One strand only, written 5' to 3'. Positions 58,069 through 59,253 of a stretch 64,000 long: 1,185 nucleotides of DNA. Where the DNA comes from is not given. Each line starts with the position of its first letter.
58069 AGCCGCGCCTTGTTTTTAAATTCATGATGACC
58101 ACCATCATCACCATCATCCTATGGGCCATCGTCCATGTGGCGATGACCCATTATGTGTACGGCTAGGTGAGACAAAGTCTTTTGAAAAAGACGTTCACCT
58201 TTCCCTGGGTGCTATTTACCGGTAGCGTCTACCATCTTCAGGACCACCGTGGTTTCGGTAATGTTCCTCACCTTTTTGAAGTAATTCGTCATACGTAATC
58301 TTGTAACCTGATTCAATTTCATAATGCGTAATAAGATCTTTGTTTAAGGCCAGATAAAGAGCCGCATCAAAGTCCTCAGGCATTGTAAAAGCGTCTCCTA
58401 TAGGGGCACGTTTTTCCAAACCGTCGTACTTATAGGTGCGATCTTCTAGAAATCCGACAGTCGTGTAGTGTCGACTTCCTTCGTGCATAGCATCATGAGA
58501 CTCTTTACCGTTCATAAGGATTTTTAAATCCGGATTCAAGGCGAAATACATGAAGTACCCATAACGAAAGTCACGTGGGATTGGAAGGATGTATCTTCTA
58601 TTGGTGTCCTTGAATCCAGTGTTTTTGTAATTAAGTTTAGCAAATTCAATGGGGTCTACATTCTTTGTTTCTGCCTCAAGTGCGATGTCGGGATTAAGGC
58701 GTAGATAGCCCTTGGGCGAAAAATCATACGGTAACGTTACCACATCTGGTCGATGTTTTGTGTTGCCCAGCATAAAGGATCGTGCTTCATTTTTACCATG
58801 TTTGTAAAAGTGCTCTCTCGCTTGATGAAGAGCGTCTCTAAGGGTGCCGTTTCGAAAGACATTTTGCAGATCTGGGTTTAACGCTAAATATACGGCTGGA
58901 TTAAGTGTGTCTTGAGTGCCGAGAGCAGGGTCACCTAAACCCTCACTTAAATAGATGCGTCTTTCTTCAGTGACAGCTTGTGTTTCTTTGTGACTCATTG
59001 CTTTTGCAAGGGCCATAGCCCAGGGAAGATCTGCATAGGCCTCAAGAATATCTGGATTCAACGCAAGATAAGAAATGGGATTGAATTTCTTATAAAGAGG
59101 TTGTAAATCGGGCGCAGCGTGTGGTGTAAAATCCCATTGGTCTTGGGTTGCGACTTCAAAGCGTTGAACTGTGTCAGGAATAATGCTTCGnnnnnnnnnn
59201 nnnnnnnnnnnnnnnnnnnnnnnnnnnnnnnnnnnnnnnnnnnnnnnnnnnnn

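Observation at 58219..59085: Shared ~45-aa repeat: F-x(4)-Y-L-x-L-N-P-D-[LIV] ... A-x-x-H-[YF]-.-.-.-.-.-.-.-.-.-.-[YF]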

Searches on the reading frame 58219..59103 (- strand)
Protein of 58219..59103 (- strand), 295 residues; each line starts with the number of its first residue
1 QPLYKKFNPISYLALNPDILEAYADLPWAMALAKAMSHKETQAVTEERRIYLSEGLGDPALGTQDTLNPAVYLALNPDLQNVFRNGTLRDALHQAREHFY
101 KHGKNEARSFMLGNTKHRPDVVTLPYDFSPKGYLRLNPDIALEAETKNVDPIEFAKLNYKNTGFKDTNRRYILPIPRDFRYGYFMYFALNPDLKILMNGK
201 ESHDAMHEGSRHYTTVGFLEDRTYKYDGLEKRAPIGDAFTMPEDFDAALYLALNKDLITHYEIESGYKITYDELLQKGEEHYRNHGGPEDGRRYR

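Call 42: predict_structure(alignment_id=A4)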
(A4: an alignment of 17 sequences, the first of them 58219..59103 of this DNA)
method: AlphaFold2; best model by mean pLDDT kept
length: 295 residues; sequences in the alignment: 17
mean_pLDDT: 86.4   pTM: 0.57
mean pLDDT of the five models: 86.4, 85.7, 84.4, 83.6, 83.2
residues with pLDDT >= 90: 166; 70-90: 105; 50-70: 13; < 50: 11
segments of 3 or more residues with pLDDT < 50: 1-4, 114-120
pLDDT, mean of each block of 10 residues (from residue 1): 60 92 96 93 78 73 81 90 94 93 79 50 74 93 93 88 77 88 95 94 93 92 89 80 93 95 96 97 88 89
secondary structure, 60 per line:
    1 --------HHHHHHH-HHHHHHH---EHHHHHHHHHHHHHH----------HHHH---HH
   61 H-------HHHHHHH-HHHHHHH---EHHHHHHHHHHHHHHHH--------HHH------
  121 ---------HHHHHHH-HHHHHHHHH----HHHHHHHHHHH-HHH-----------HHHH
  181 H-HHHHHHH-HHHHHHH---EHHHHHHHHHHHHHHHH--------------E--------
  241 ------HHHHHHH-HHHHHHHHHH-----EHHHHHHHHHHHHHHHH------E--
elements in order: H9-15 H17-23 H28-41 H52-55 H69-75 H77-83 H88-103 H130-136 H138-146 H151-161 H177-181 H183-189 H191-197 H202-217 H247-253 H255-264 H271-286
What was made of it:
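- AF2 gives a beads-on-a-string arrangement (pTM 0.57 with pLDDT 86; call 42).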

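Call 45: fold_search(model_id=the predicted structure, library=pdb)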
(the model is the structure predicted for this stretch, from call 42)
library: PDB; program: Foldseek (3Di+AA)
matches with E <= 10: 25; with E <= 0.001: 0
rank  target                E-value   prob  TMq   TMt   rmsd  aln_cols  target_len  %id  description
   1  9l0x_I                3.2e+00  0.07  0.11  0.25  11.4       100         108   15  Cryo-EM structure of E.coli transcription initiation complex with Escherichia phage Mu late transcription activator C (released 2025-12-17)
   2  9gvf                  4.0e+00  0.01  0.10  0.13  18.8       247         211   13  Crystal structure of a computationally designed protein (released 2025-10-08)
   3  9eri_D                4.2e+00  0.01  0.11  0.11  20.9       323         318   13  Cryo-EM structure of sodium pumping Rnf complex from Acetobacterium woodii bound to NADH (released 2025-03-05)
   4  4u7b_A                4.4e+00  0.03  0.10  0.09  16.4       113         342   11  Crystal structure of a pre-cleavage Mos1 transpososome (released 2015-02-11)
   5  5hoo_B                4.7e+00  0.03  0.09  0.08  18.5       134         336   10  Crystal structure of the Mos1 Strand Transfer Complex (released 2016-06-01)
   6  1sxj_C                4.9e+00  0.02  0.10  0.09  14.2       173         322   12  Crystal Structure of the Eukaryotic Clamp Loader (Replication Factor C, RFC) Bound to the DNA Sliding Clamp (Prolifera (released 2004-06-22)
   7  5hoo_A                5.5e+00  0.02  0.09  0.09  18.9       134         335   11  Crystal structure of the Mos1 Strand Transfer Complex (released 2016-06-01)
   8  9l0x_H                6.4e+00  0.04  0.11  0.25  11.5       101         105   17  Cryo-EM structure of E.coli transcription initiation complex with Escherichia phage Mu late transcription activator C (released 2025-12-17)
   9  6srb_A                6.8e+00  0.01  0.12  0.14  16.8       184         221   10  Crystal structure of glutathione transferase Omega 3C from Trametes versicolor (released 2020-09-30)
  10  1rr7                  7.1e+00  0.03  0.10  0.23  14.5        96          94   20  Crystal structure of the Middle Operon Regulator protein of Bacteriophage Mu (released 2004-08-17)
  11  6fbv_D                7.1e+00  0.01  0.11  0.04  30.2       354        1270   11  Single particle cryo em structure of Mycobacterium tuberculosis RNA polymerase in complex with Fidaxomicin (released 2018-02-28)
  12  1hlv_A                7.5e+00  0.02  0.10  0.17  13.7       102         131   13  CRYSTAL STRUCTURE OF CENP-B(1-129) COMPLEXED WITH THE CENP-B BOX DNA (released 2002-01-11)
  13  3hot_A                7.5e+00  0.02  0.11  0.10  20.0       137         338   12  Crystal structure of the Mos1 mariner paired end complex with Mn (released 2009-09-22)
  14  3hot_B                7.5e+00  0.01  0.09  0.09  18.1       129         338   12  Crystal structure of the Mos1 mariner paired end complex with Mn (released 2009-09-22)
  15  4d4a_A                7.5e+00  0.01  0.12  0.11  21.5       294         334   12  Structure of the catalytic domain (BcGH76) of the Bacillus circulans GH76 alpha mannanase, Aman6. (released 2015-03-25)
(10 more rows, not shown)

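Call 99: fold_search(model_id=the predicted structure, library=viral)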
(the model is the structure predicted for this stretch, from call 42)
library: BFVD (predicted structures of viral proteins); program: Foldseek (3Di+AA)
matches with E <= 10: 73; with E <= 0.001: 2
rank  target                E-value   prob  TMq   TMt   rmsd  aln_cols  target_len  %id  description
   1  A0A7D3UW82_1          8.1e-06  1.00  0.21  0.09  15.2       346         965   20  Glycosyltransferase [Fadolivirus FV1/VV64]
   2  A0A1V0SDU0            1.1e-04  1.00  0.18  0.13  14.1       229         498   22  AlgX/AlgJ SGNH hydrolase-like domain-containing protein [Indivirus ILV1]
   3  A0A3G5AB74            1.0e-02  0.75  0.14  0.07  17.2       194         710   24  Glycosyltransferase family 2 [Hyperionvirus sp.]
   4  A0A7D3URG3            1.1e-02  0.98  0.15  0.12  14.5       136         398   24  Glycosyl transferase family 2 [Fadolivirus FV1/VV64]
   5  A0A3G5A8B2            6.0e-02  0.72  0.16  0.13  11.7       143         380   23  dTDP-6-deoxy-L-lyxo-4-hexulose reductase [Hyperionvirus sp.]
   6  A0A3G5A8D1            1.5e-01  0.63  0.18  0.15  11.1       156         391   15  Methyltransferase FkbM domain-containing protein [Hyperionvirus sp.]
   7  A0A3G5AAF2            2.9e-01  0.41  0.15  0.11  10.7       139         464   18  Glycosyltransferase [Hyperionvirus sp.]
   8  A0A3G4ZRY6            3.8e-01  0.12  0.15  0.12  19.5       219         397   14  Glycosyltransferase (Fragment) [Dasosvirus sp.]
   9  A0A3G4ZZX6            4.0e-01  0.57  0.14  0.37  12.8       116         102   22  Uncharacterized protein [Harvfovirus sp.]
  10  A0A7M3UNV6            4.0e-01  0.15  0.14  0.10  13.2       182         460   15  Peptidase S74 domain-containing protein [Pyramimonas orientalis virus]
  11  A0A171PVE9            4.7e-01  0.08  0.19  0.06  37.5       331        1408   13  DNA metabolism protein [Heliothis virescens ascovirus 3f]
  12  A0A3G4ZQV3            6.5e-01  0.51  0.13  0.12   9.2        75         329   29  Uncharacterized protein [Terrestrivirus sp.]
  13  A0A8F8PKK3            1.0e+00  0.02  0.10  0.06  22.1       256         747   11  Replication factor C clamp loader [Clandestinovirus]
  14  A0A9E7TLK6            1.2e+00  0.02  0.10  0.09  20.3       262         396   11  Uncharacterized protein [Largemouth bass virus]
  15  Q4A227                1.5e+00  0.04  0.12  0.12  23.7       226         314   12  HMG box domain-containing protein [Emiliania huxleyi virus 86 (isolate United Kingdom/English Channel/1999)]
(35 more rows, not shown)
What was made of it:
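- The predicted array structure matches giant-virus glycosyltransferases, an AlgX/AlgJ-like protein, a dTDP-sugar reductase and an FkbM methyltransferase, with E from 8e-6 to 0.15 (call 99). Several different giant-virus sugar-pathway enzymes carry it (call 99).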
